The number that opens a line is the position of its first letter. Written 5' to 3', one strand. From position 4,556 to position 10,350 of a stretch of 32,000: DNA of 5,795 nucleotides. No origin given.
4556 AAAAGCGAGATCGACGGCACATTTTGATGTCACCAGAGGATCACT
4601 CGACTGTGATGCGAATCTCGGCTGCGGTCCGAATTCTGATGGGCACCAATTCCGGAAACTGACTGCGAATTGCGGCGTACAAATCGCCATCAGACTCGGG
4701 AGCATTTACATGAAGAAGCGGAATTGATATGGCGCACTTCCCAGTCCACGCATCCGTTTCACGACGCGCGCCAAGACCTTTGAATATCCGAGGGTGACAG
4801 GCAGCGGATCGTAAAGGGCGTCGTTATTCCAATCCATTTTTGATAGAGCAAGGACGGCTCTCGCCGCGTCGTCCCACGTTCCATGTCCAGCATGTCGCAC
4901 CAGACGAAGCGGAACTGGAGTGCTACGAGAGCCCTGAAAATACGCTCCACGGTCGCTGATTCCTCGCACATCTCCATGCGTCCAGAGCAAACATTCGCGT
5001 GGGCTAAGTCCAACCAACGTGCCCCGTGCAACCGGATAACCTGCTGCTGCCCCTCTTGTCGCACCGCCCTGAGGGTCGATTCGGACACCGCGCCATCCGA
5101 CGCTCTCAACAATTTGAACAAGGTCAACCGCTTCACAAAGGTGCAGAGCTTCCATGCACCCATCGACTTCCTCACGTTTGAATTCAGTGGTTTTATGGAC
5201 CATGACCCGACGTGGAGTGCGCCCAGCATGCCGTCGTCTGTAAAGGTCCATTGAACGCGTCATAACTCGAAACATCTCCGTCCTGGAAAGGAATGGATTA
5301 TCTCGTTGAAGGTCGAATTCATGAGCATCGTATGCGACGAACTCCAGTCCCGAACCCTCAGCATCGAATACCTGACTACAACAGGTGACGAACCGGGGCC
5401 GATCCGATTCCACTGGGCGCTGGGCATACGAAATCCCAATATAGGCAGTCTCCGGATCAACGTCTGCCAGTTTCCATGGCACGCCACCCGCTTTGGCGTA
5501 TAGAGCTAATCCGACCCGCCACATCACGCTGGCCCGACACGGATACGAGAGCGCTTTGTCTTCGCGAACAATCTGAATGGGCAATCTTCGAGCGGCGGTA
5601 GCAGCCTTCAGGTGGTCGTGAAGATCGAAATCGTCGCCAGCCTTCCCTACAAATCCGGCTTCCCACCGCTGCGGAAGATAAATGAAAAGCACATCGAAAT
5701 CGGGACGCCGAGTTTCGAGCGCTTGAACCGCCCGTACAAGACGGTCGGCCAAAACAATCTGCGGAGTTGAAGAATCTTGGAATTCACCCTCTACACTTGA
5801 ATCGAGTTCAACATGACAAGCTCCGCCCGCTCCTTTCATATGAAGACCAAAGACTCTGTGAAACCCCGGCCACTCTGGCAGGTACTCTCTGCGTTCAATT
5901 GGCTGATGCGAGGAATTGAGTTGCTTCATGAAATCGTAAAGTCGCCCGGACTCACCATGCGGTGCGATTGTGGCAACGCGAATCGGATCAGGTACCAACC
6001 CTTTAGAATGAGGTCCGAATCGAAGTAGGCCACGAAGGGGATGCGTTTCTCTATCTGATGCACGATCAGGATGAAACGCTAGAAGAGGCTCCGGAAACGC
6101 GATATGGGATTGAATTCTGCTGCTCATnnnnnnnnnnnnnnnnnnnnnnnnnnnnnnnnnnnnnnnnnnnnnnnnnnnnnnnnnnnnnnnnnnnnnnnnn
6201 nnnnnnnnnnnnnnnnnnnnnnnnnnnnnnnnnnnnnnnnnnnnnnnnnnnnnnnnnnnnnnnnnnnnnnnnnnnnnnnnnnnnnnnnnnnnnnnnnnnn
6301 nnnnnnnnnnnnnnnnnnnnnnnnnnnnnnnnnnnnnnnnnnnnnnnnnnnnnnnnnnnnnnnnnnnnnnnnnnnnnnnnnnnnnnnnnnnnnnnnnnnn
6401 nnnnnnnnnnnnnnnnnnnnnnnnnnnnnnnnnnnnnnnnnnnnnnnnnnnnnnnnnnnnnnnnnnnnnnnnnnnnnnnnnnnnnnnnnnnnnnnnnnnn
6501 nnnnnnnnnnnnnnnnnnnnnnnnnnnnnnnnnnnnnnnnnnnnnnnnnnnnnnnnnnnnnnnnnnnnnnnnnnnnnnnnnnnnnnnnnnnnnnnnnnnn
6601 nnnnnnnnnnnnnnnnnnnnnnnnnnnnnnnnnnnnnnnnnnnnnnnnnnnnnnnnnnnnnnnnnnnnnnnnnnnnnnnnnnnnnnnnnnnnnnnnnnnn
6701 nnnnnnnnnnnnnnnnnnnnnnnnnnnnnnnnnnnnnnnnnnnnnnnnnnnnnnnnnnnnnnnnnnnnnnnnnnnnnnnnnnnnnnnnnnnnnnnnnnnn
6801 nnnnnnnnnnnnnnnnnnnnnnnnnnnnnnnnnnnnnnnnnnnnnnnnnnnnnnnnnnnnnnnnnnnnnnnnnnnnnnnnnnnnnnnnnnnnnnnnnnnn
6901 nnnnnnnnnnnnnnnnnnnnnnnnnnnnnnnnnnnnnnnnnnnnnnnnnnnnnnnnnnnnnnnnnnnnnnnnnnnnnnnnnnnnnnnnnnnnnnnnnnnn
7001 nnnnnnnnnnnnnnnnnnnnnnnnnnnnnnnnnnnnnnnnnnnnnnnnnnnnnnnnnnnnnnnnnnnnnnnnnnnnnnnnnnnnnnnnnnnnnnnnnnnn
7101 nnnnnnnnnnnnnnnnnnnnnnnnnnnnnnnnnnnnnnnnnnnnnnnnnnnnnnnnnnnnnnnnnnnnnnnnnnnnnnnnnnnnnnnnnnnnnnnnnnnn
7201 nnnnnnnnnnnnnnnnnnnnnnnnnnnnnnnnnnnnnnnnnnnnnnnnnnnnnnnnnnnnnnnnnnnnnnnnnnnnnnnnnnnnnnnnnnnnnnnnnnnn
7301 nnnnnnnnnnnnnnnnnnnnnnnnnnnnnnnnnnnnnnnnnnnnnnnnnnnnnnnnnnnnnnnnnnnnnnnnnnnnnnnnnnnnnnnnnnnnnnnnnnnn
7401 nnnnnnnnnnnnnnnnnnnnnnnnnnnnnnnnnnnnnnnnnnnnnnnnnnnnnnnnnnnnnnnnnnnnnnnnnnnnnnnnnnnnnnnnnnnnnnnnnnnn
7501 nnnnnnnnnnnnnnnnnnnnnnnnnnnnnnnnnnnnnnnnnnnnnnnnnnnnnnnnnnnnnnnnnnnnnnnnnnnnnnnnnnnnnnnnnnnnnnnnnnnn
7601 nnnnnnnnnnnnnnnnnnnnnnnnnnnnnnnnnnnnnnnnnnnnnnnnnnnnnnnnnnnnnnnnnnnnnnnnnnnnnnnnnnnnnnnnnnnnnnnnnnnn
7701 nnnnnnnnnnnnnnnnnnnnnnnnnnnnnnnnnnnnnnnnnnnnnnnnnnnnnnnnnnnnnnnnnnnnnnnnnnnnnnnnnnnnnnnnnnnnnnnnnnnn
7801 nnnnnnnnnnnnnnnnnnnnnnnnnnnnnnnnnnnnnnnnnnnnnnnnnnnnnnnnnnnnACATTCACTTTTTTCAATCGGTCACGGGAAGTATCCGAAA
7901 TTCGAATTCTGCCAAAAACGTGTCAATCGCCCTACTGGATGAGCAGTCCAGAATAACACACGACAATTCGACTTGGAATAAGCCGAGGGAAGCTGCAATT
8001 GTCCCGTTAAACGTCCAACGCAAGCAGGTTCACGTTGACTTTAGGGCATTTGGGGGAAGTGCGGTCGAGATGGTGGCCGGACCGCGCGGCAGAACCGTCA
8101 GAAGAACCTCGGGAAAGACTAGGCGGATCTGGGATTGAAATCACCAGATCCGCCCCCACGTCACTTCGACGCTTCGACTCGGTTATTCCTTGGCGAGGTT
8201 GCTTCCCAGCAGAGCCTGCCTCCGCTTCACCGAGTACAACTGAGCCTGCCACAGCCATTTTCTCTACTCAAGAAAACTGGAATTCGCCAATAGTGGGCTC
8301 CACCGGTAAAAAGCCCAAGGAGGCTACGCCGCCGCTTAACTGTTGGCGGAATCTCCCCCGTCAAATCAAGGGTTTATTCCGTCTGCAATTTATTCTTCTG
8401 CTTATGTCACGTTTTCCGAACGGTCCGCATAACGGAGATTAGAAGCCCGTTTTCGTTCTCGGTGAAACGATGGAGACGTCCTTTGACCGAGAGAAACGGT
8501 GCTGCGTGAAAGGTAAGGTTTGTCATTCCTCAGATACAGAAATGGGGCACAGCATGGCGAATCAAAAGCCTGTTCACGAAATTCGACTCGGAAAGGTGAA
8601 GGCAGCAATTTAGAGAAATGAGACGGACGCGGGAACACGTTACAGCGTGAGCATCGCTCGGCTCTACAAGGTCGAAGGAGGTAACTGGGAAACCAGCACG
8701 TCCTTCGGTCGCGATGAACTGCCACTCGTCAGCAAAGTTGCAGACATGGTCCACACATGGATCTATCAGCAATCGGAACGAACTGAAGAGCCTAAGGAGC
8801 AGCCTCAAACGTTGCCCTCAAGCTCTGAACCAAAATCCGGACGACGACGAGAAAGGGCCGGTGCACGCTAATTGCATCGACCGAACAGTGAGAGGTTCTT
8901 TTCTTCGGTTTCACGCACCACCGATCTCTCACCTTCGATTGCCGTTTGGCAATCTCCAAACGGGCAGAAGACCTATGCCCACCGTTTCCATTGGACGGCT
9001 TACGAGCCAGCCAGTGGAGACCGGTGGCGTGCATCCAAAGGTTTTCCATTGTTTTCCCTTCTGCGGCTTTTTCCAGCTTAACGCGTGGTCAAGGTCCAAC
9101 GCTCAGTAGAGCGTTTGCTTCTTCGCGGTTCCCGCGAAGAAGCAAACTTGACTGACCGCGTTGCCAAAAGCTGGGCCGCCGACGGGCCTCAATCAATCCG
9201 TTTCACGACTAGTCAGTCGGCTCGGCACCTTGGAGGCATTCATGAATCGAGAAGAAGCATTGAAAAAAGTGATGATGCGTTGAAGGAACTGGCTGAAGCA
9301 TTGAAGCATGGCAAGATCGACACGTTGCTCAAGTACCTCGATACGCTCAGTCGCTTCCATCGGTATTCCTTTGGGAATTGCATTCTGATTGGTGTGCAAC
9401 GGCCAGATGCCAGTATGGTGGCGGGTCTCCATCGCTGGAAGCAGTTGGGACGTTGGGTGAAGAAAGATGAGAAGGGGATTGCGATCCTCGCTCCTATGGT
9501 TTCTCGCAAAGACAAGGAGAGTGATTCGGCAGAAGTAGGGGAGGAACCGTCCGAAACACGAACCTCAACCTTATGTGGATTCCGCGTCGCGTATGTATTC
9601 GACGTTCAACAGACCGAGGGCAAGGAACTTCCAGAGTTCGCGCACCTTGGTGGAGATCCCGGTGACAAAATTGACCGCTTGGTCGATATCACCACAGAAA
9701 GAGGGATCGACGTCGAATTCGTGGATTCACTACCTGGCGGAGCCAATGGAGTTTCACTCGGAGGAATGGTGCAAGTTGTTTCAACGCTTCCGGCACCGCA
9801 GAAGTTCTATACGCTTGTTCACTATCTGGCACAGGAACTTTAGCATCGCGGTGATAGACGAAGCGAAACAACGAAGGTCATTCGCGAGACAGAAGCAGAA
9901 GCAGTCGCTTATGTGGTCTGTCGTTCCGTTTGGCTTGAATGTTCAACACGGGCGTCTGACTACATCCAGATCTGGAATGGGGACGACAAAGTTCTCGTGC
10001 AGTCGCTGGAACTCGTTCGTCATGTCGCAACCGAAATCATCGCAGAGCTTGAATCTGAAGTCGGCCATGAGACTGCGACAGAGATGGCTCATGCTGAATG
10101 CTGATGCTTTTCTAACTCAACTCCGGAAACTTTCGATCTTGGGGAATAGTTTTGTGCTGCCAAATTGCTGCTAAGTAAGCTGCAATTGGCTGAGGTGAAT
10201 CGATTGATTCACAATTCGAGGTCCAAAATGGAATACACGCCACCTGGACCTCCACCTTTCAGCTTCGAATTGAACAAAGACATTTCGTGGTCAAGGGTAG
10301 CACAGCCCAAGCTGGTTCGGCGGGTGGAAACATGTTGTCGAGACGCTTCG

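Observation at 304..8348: Imperfect 66-bp direct repeats precisely bracket the Hachiman+SPARSA cassette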

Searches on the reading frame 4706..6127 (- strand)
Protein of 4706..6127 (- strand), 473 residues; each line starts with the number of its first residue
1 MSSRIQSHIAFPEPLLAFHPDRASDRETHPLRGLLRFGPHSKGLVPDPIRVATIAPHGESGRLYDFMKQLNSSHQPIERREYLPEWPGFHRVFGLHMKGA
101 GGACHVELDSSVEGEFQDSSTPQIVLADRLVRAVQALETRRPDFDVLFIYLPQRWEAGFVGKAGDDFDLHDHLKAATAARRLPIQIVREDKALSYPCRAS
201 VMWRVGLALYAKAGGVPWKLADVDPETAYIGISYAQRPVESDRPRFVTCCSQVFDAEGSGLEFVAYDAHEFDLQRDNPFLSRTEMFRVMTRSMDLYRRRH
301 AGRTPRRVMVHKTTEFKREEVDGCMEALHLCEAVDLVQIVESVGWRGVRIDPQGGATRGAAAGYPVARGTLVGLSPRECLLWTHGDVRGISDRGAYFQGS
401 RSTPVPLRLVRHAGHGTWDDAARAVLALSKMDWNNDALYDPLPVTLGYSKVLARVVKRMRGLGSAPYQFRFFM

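Call 10: search_protein_families(library=padloc, proteins=[window:4706-6127:-])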
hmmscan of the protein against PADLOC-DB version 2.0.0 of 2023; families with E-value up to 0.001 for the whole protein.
window:4706-6127:- (473 aa): 16 families
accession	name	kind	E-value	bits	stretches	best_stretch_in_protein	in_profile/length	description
PDLC02377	pAgo_I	-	3.4e-198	657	1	2-473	2-457/457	Class I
PDLC02436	pAgo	-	9.7e-122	405.1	1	4-473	3-460/460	-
PDLC02420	Aga_SIR2-PNTD1-PNTD2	-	6.4e-108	360.3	1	6-473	546-1010/1010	Class I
PDLC02384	pAgo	-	9.9e-98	326.6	1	7-473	567-1030/1030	-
PDLC02376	pAgo_I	-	6.6e-62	208.1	1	10-473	5-455/455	Class I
PDLC02378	pAgo_I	-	2.1e-46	156.8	2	165-472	195-492/493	Class I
PDLC02392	pAgo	-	7e-23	79.1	1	167-457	52-329/346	-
PDLC02397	pAgo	-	1e-17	62.2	1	124-458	282-565/578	-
PDLC02428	PprPIWI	-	4.6e-17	60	1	162-459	394-652/666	-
PDLC02379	pAgo_II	-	9.6e-15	52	1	8-462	287-705/724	Class II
PDLC02388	pAgo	-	1.6e-09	34.6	1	143-456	423-699/716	-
PDLC02381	pAgo_II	-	1.8e-09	34.6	1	135-460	304-599/617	Class II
PDLC02394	pAgo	-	4.7e-06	22.6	1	206-453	865-1095/1121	-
PDLC02387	pAgo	-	4.7e-05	20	1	283-459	504-656/672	-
PDLC02385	pAgo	-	0.00011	19.2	1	174-272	394-488/674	-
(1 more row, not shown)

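Call 11: search_protein_families(library=pfam, proteins=[window:4706-6127:-])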
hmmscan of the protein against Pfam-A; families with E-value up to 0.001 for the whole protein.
window:4706-6127:- (473 aa): 0 families

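Call 13: find_encoding_contigs(protein=window:4706-6127:-, flank=10000, max_places=10)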
Protein window:4706-6127:- (473 aa): 4 contigs read that carry it; 3 places shown.
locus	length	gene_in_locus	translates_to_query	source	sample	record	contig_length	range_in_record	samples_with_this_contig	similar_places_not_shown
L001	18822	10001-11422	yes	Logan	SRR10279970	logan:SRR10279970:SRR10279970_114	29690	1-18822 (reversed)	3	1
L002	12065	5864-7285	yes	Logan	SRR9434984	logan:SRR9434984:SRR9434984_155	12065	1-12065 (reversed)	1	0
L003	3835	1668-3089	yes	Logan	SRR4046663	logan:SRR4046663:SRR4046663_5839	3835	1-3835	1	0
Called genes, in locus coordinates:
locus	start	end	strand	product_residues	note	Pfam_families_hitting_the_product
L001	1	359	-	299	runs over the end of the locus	-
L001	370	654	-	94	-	-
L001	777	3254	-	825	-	PF00082:Peptidase_S8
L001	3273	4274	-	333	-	PF20720:nSTAND3 (weak), PF00004:AAA, PF07728:AAA_5 (faint)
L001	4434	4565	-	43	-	-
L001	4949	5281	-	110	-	PF01609:DDE_Tnp_1 (weak), PF13586:DDE_Tnp_1_2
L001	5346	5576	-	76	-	PF13340:DUF4096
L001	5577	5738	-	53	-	-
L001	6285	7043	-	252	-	PF08401:ArdcN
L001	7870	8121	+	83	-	-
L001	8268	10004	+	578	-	PF13289:SIR2_2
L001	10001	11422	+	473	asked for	-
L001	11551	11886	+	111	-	-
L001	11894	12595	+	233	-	PF08878:HamA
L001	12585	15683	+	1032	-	PF00270:DEAD, PF04851:ResIII (weak), PF00271:Helicase_C (weak)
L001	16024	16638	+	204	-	PF28555:Helicase_dom (weak)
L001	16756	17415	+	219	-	PF26305:CD_NTase_C (weak)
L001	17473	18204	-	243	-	PF13676:TIR_2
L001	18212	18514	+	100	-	-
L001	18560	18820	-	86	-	?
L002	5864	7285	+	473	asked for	-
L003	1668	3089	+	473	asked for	-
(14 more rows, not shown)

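Call 89: search_protein_families(library=padloc, proteins=[L001:16024-16638:+, L001:16756-17415:+, L001:17473-18204:-], max_evalue=0.00001)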
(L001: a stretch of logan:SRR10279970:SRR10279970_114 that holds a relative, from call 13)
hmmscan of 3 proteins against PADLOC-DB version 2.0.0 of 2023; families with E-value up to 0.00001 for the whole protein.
L001:16024-16638:+ (204 aa): 0 families

L001:16756-17415:+ (219 aa): 4 families
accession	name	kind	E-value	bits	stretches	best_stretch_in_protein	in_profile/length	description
PDLC00788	Cyclase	-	1.9e-12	45.3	1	160-219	238-297/297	oligonucleotide-cyclase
PDLC02621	DrmD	-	1.4e-09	34.7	1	6-151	593-723/1040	DrmD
PDLC02633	DrmD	-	3.2e-06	23.4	1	5-73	597-664/839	DrmD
PDLC02623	DrmD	-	6.9e-06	22.1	1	18-66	605-653/1040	DrmD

L001:17473-18204:- (243 aa): 4 families
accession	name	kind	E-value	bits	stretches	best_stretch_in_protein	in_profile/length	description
PDLC00424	ThsB1|ThsB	-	3.7e-114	378.4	1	1-234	1-233/234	TIR-like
PDLC05062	PDC-S66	-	5.7e-25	86.3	1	103-233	149-280/282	-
PDLC00417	ThsB1|ThsB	-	8.2e-11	39.9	1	104-232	168-298/303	TIR-like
PDLC02012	SAVED5--SAVED_TIR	-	3.3e-06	24.4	1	104-185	15-92/404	-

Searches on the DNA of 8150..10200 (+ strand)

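Call 47: search_dna_similar(query=window:8150-10200:+, collection=plasmids, mode=distant, max_rows=15)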
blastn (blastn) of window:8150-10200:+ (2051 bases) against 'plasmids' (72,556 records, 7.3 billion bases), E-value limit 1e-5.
No match.

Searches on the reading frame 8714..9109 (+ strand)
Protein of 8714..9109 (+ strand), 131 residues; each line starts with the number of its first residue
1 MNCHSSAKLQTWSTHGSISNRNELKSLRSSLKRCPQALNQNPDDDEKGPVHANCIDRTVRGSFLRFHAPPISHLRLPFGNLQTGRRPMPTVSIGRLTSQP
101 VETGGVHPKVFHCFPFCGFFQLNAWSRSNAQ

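Call 10: search_protein_families(library=padloc, proteins=[window:8714-9109:+])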
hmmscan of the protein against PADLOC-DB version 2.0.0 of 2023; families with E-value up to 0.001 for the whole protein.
window:8714-9109:+ (131 aa): 0 families

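Call 11: search_protein_families(library=pfam, proteins=[window:8714-9109:+])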
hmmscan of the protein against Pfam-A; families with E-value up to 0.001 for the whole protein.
window:8714-9109:+ (131 aa): 0 families

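Call 48: search_dna_similar(query=window:8714-9109:+, collection=plasmids, mode=protein, max_rows=15)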
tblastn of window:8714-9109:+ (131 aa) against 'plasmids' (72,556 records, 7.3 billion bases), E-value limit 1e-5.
No match.
